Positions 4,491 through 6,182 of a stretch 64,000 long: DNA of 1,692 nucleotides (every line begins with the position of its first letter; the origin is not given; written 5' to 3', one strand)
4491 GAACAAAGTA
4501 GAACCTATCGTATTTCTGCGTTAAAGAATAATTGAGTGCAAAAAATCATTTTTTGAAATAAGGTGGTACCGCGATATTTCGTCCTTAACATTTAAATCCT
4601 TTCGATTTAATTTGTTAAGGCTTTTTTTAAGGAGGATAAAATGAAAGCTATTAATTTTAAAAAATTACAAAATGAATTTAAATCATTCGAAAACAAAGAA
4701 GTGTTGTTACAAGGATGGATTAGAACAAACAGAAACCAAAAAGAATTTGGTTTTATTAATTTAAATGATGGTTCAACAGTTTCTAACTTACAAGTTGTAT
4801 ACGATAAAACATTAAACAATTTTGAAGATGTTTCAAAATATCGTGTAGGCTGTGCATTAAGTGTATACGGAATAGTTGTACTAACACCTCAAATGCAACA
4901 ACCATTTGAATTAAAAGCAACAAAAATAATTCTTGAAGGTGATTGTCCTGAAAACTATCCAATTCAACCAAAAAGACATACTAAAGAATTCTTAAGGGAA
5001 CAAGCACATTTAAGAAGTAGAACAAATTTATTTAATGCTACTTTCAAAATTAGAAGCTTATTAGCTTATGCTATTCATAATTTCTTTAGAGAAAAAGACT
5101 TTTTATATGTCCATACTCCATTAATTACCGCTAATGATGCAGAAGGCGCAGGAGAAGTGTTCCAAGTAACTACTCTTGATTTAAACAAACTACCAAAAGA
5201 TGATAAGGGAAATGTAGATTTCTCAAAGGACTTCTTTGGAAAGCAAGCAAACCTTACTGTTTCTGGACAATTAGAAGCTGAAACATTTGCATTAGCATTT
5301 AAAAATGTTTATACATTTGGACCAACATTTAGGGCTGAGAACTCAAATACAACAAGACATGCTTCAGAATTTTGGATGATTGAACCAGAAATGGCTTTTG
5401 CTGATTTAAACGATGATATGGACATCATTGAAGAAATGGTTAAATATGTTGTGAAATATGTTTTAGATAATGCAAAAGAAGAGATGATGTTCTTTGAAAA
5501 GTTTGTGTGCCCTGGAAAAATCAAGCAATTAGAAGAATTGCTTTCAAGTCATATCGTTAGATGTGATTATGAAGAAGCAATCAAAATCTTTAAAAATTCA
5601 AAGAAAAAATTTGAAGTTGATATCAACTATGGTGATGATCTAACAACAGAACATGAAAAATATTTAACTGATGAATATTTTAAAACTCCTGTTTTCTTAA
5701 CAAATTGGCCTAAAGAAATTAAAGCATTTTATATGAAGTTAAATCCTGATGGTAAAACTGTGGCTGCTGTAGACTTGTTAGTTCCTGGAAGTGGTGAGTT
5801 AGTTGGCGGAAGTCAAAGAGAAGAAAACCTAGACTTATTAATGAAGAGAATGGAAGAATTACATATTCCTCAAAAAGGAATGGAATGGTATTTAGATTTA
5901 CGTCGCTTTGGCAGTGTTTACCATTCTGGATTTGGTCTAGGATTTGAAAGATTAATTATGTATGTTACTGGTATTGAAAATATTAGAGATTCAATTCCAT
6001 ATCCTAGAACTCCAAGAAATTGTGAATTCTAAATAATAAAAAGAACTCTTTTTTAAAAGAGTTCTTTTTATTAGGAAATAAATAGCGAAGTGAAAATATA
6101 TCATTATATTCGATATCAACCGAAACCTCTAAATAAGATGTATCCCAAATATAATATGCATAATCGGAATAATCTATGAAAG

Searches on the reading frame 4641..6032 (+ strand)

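Call 44: search_protein_families(library=pfam, proteins=[window:4641-6032:+])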
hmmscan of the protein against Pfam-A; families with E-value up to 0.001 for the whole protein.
window:4641-6032:+ (463 aa): 2 families
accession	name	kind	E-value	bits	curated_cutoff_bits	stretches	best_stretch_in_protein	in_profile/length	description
PF00152.25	tRNA-synt_2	-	4.8e-64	216.8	25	1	116-457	3-307/308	tRNA synthetases class II (D, K and N)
PF01336.31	tRNA_anti-codon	-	1.2e-10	41.6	27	1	21-97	1-73/75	OB-fold nucleic acid binding domain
